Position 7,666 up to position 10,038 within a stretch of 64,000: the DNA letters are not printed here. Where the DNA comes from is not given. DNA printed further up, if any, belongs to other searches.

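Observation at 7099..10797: Three-gene cassette of unknown function: two paralogs flank a 691-aa coiled-coil protein, next to a transposase remnant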

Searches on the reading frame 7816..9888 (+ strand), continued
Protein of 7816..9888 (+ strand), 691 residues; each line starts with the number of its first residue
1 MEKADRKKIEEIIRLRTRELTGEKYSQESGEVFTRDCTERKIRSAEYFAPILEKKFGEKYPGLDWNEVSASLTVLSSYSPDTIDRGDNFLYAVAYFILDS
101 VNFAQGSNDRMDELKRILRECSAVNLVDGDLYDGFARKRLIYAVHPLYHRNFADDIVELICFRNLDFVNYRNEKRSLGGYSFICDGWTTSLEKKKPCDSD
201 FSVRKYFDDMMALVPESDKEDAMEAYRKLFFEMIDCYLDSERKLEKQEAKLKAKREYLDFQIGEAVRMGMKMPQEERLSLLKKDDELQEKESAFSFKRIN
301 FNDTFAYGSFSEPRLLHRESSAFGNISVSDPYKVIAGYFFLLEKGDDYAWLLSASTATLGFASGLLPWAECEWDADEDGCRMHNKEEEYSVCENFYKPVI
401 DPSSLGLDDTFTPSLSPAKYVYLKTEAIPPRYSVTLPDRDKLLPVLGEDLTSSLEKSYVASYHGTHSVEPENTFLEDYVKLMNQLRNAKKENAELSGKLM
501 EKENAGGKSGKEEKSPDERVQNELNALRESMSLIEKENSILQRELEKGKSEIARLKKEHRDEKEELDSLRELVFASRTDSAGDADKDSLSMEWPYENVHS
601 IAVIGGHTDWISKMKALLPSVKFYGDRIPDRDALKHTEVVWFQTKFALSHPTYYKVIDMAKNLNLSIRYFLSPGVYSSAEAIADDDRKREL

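Call 74: fold_search(model_id=the predicted structure, library=viral)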
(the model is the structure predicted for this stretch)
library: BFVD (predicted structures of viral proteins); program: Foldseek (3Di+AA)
matches with E <= 10: 308; with E <= 0.001: 1
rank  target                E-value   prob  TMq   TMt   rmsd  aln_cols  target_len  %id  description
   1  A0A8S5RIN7            1.2e-05  1.00  0.13  0.18  52.7       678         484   15  DUF2325 domain-containing protein [virus sp. ctHG14]
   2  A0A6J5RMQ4            1.9e-02  0.99  0.11  0.28  26.6       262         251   11  Uncharacterized protein [uncultured Caudovirales phage]
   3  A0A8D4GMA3            2.0e-02  1.00  0.11  0.26  11.3       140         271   13  (no name in the UniProt tables at hand)
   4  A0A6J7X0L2            2.3e-01  0.98  0.09  0.33   4.3        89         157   16  Putative DnaG-like primase [uncultured Caudovirales phage]
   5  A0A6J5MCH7            2.6e-01  0.96  0.09  0.23   4.5        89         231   21  Putative DnaG-like primase [uncultured Caudovirales phage]
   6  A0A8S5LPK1            3.2e-01  0.96  0.11  0.42   7.4       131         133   11  Deoxyribosyltransferase [Siphoviridae sp. ctoiW10]
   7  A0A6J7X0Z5            3.2e-01  0.11  0.11  0.11  36.7       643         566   10  Uncharacterized protein [uncultured Caudovirales phage]
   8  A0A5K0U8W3            3.5e-01  0.04  0.09  0.09  33.1       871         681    9  ABC transporter domain-containing protein [Yasminevirus sp. GU-2018]
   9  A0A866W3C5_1          3.8e-01  0.18  0.08  0.05  32.4       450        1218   11  Polyprotein [Sclerotinia sclerotiorum mycoalphavirus virus 1]
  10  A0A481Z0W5            4.0e-01  0.89  0.08  0.08  12.3       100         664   14  DNA ligase (NAD(+)) [Mimivirus LCMiAC02]
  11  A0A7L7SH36            4.2e-01  0.93  0.10  0.38   5.6       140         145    8  Deoxyuridine triphosphatase [Gordonia phage Archimedes]
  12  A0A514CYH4            4.2e-01  0.93  0.09  0.31   5.2        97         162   15  (no name in the UniProt tables at hand)
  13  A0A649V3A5            4.6e-01  0.98  0.11  0.54   4.1       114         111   13  DNA primase [Pseudomonas phage vB_PaeP_SPCG]
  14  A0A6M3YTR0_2          4.6e-01  0.16  0.08  0.05  31.5       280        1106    9  Putative nonstructral polyprotein [Riboviria sp.]
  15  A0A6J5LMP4            4.8e-01  0.97  0.09  0.28   3.8        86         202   20  Archaeal primase DnaG/twinkle, TOPRIM domain (Fragment) [uncultured Caudovirales phage]
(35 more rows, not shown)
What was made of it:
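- On Pfam DUF2325 (PF10087): The top BFVD fold hit is a protein named 'DUF2325 domain-containing', E=1.2e-5 (call 74).
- Weak Foldseek similarity of the C-terminal domain to TOPRIM/DnaG primase domains, E=0.2-0.5 with prob 0.96-0.98 (call 74).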

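Call 88: find_related_loci(query=A1, collection=viral_contigs, flank=8000)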
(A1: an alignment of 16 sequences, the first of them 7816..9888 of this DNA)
Query A1 (691 aa) in viral_contigs; peptide patterns used: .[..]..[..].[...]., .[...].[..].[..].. (x = any residue, [..] = any of these).
57 stretches matched a pattern, but none encodes a relative of the query by tblastn (E <= 1e-3).
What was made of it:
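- Tried and rejected: The narrow family has no relative in viral contigs (call 88).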

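Call 98: search_protein_families(library=pfam, proteins=[L003:6080-7111:-, L003:10478-11116:-, L003:11457-13202:-, L011:2420-5977:-, L013:730-1797:-, L014:3002-4141:-, L014:1564-2931:+, L015:1209-2501:+, L015:5404-6693:-, L010:5413-6096:+], max_evalue=0.0001)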
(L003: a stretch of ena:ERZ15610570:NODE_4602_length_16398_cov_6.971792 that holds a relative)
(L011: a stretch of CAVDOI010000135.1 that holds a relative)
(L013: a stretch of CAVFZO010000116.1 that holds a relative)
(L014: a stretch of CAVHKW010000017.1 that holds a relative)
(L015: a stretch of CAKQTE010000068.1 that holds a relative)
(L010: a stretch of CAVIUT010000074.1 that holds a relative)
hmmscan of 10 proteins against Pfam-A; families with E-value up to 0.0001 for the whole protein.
L003:6080-7111:- (343 aa): 2 families
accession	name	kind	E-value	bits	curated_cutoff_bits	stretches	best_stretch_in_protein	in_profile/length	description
PF01637.24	ATPase_2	-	1.5e-08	35.2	33.2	1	135-276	20-153/225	ATPase domain predominantly from Archaea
PF01935.23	DUF87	-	4.1e-06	27.5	23.2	1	138-198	26-84/220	Helicase HerA, central domain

L003:10478-11116:- (212 aa): 1 family
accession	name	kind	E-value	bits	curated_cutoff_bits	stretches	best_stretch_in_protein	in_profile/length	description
PF19570.5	DUF6088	-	6.1e-06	26.5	25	1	34-128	28-117/172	Family of unknown function (DUF6088)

L003:11457-13202:- (581 aa): 0 families

L011:2420-5977:- (1185 aa): 5 families
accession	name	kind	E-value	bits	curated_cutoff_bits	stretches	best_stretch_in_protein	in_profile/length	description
PF00176.29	SNF2-rel_dom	-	9.4e-71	238.7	24.9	1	725-1003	1-290/290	SNF2-related domain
PF08455.15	SNF2_assoc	-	1.4e-60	205.7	27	1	337-715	2-373/373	Bacterial SNF2 helicase associated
PF00271.37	Helicase_C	-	2.7e-23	82.8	23.5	1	1014-1125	2-110/110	Helicase conserved C-terminal domain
PF04851.21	ResIII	-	2.4e-10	41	22.5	1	721-878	3-163/164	Type III restriction enzyme, res subunit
PF04434.22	SWIM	-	6.2e-06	26.1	19.6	1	6-43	1-37/38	SWIM zinc finger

L013:730-1797:- (355 aa): 2 families
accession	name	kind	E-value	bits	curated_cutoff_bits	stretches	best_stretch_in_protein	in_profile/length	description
PF01637.24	ATPase_2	-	8.4e-08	32.7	33.2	1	149-290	20-153/225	ATPase domain predominantly from Archaea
PF01935.23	DUF87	-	1.7e-05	25.5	23.2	1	152-208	26-83/220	Helicase HerA, central domain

L014:3002-4141:- (379 aa): 1 family
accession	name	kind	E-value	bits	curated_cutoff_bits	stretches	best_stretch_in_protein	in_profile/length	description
PF14022.11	DUF4238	-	1.8e-08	34.6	27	1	47-284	5-267/281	Protein of unknown function (DUF4238)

L014:1564-2931:+ (456 aa): 2 families
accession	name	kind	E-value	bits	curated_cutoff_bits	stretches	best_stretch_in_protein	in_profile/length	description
PF13173.12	AAA_14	-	2.2e-21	76.6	27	1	25-159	2-128/129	AAA domain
PF13635.12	DUF4143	-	1.9e-16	60.7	28.1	1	234-409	3-160/160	Domain of unknown function (DUF4143)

L015:1209-2501:+ (431 aa): 2 families
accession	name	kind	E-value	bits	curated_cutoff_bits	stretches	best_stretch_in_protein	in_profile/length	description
PF13635.12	DUF4143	-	3.1e-28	99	28.1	1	218-373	11-159/160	Domain of unknown function (DUF4143)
PF13173.12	AAA_14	-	4.6e-14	53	27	1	24-140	4-127/129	AAA domain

L015:5404-6693:- (429 aa): 2 families
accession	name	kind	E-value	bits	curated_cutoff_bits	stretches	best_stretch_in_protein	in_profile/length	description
PF07804.18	HipA_C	-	4e-46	157.8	30.5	1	166-396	1-205/213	HipA-like C-terminal domain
PF13657.11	Couple_hipA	-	1.8e-16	60.9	22.5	1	5-115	2-98/99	HipA N-terminal domain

L010:5413-6096:+ (228 aa): 1 family
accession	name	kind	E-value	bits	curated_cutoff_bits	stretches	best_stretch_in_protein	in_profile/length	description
PF00923.25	TAL_FSA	-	3.8e-46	158.2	27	1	7-213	1-247/285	Transaldolase/Fructose-6-phosphate aldolase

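Call 99: search_protein_families(library=padloc, proteins=[L003:6080-7111:-, L003:10478-11116:-, L003:11457-13202:-, L011:2420-5977:-, L013:730-1797:-, L014:3002-4141:-, L004:12976-14391:+, L015:1209-2501:+, L015:5404-6693:-], max_evalue=0.0001)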
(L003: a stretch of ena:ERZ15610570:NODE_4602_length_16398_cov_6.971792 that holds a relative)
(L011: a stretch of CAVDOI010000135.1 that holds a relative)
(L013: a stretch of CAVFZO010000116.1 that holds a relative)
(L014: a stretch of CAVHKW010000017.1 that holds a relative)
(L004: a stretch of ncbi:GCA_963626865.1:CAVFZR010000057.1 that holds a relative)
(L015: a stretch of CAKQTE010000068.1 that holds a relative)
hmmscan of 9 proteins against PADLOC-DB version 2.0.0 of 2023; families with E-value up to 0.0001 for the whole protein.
L003:6080-7111:- (343 aa): 1 family
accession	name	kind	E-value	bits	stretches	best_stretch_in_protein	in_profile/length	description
PDLC04140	mad8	-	3.2e-06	24.9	0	135-277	27-231/314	mads_8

L003:10478-11116:- (212 aa): 9 families
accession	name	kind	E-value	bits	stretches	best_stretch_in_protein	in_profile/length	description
PDLC02236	AbiEi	-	7.1e-74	245.9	1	7-208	3-204/207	AbiEi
PDLC02226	AbiEi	-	1.1e-22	78.9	1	13-168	13-159/202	AbiEi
PDLC02247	AbiEi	-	1.8e-21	75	1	34-159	45-162/215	AbiEi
PDLC02251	AbiEi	-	2e-14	51.6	1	36-170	39-164/230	AbiEi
PDLC02233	AbiEi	-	3.2e-08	31.4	1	33-135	33-131/214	AbiEi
PDLC02234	AbiEi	-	4.2e-07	27.9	1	35-165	29-151/191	AbiEi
PDLC02264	AbiEi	-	8.9e-07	27.1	1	34-115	35-113/205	AbiEi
PDLC02246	AbiEi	-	2.8e-06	25.1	1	33-182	36-178/230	AbiEi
PDLC02250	AbiEi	-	3.6e-06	25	1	21-170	18-155/197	AbiEi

L003:11457-13202:- (581 aa): 0 families

L011:2420-5977:- (1185 aa): 37 families (the best 25 are shown)
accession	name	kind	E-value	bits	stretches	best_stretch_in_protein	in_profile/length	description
PDLC02842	DpdE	-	9.2e-153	508.4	1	689-1179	668-1174/1176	DpdE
PDLC02849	DpdE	-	4e-125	417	1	604-1181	291-853/857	DpdE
PDLC00633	ZorD1|ZorD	-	1.5e-119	398.5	1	602-1177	341-903/908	"SWI2/SNF2 helicase, Mrr-like nuclease"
PDLC02845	DpdE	-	1.1e-116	389.1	1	710-1163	832-1276/1293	DpdE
PDLC02850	DpdE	-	8.6e-116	386.3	1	617-1179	707-1260/1282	DpdE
PDLC02851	DpdE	-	3.3e-103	344.3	1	690-1178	570-1053/1055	DpdE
PDLC00631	ZorD1|ZorD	-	1.9e-89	298.8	1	717-1159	435-909/1071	"SWI2/SNF2 helicase, Mrr-like nuclease"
PDLC00629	ZorD1|ZorD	-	5e-89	297.5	1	709-1136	470-925/1012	"SWI2/SNF2 helicase, Mrr-like nuclease"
PDLC00632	ZorD1|ZorD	-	3.6e-83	278.1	2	818-1164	716-1084/1101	"SWI2/SNF2 helicase, Mrr-like nuclease"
PDLC00634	ZorD1|ZorD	-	1e-81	273.2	1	711-1134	484-935/1208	"SWI2/SNF2 helicase, Mrr-like nuclease"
PDLC02848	DpdE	-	1.3e-70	236.5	1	617-1046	259-680/856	DpdE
PDLC00628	ZorD1|ZorD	-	1.9e-68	229.2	1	705-1161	496-966/1171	"SWI2/SNF2 helicase, Mrr-like nuclease"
PDLC02854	DpdE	-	3e-56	188.9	2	819-1159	703-1061/1083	DpdE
PDLC00627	ZorD1|ZorD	-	1.1e-50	170.5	2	820-1171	609-1000/1006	"SWI2/SNF2 helicase, Mrr-like nuclease"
PDLC02627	DrmD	-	2.1e-42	143.3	1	717-1158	299-696/748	DrmD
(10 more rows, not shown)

L013:730-1797:- (355 aa): 1 family
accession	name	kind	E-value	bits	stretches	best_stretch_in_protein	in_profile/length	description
PDLC04140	mad8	-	1e-05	23.2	0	142-275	20-113/314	mads_8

L014:3002-4141:- (379 aa): 0 families

L004:12976-14391:+ (472 aa): 3 families
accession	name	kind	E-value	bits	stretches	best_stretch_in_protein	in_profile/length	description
PDLC02394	pAgo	-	4.8e-13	45.8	1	43-323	59-355/1121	-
PDLC02402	Aga_SIR2-PNTD1-PNTD2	-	1.2e-06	25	1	277-323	437-482/876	Class I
PDLC02418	Aga_SIR2-Kinase-PNTD1-PNTD2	-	6e-05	19.4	1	277-323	315-360/756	Class I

L015:1209-2501:+ (431 aa): 5 families
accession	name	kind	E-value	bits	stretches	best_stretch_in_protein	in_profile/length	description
PDLC04790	PDC-S01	-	1.7e-54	183.1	1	2-429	7-417/422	-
PDLC04789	PDC-S01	-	3.6e-16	57.2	1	7-377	2-344/375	-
PDLC04787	PDC-S01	-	3.3e-15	53.9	1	3-360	6-345/412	-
PDLC04792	PDC-S01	-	1.7e-06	24.9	0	320-380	335-391/452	-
PDLC04786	PDC-S01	-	2.6e-05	21.2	0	61-397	76-406/439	-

L015:5404-6693:- (429 aa): 1 family
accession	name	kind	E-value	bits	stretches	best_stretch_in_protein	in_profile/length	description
PDLC04340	PDC-M03A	-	8.2e-05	20.2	0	225-345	50-167/280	-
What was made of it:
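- On Known anti-phage defence systems (generic criterion): It is met anecdotally in five divergent A-B loci: AbiEi, HipA, PDC-S01 and DpdE/ZorD-like genes (calls 98, 99).
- Closest known: Two-gene toxin-antitoxin / abortive-infection modules. Same: A small protein translationally coupled to a larger one, variable between close relatives, and found next to AbiEi and HipA in some loci (calls 98, 99).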

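Call 103: search_protein_families(library=padloc, alignment_id=A7, max_evalue=0.01)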
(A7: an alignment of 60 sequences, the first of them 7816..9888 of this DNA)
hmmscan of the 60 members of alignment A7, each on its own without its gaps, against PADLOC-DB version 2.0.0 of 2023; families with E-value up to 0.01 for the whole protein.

A. member 1, window:7816-9888:+ (691 aa): 0 families

B. families by the number of members that match (of 60 scanned): 17 families
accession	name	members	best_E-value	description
PDLC03863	LmuB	5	0.0011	-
PDLC03859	LmuB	4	0.005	-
PDLC00514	JetC1|JetC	3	0.00054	DUF3584 domain; MukB-like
PDLC00519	JetC1|JetC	3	0.00078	DUF3584 domain; MukB-like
PDLC00025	DruG2|DruG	3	0.0028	Unknown function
PDLC03864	LmuB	3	0.0039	-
PDLC00518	JetC1|JetC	2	0.0032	DUF3584 domain; MukB-like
PDLC03865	LmuB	1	0.0001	-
PDLC03860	LmuB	1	0.0023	-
PDLC02723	PbeC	1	0.0051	PbeC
PDLC03924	MkoC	1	0.0055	-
PDLC00508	JetC1|JetC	1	0.0055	DUF3584 domain; MukB-like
PDLC00582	JetC3|JetC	1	0.0056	DUF3584 domain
PDLC00517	JetC1|JetC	1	0.0072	DUF3584 domain; MukB-like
PDLC00579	JetC3|JetC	1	0.0073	DUF3584 domain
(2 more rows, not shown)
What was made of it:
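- Closest known: SMC-like coiled-coil defence proteins. Same: A few superfamily members give weak PADLOC hits (E>=1e-4; call 103).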
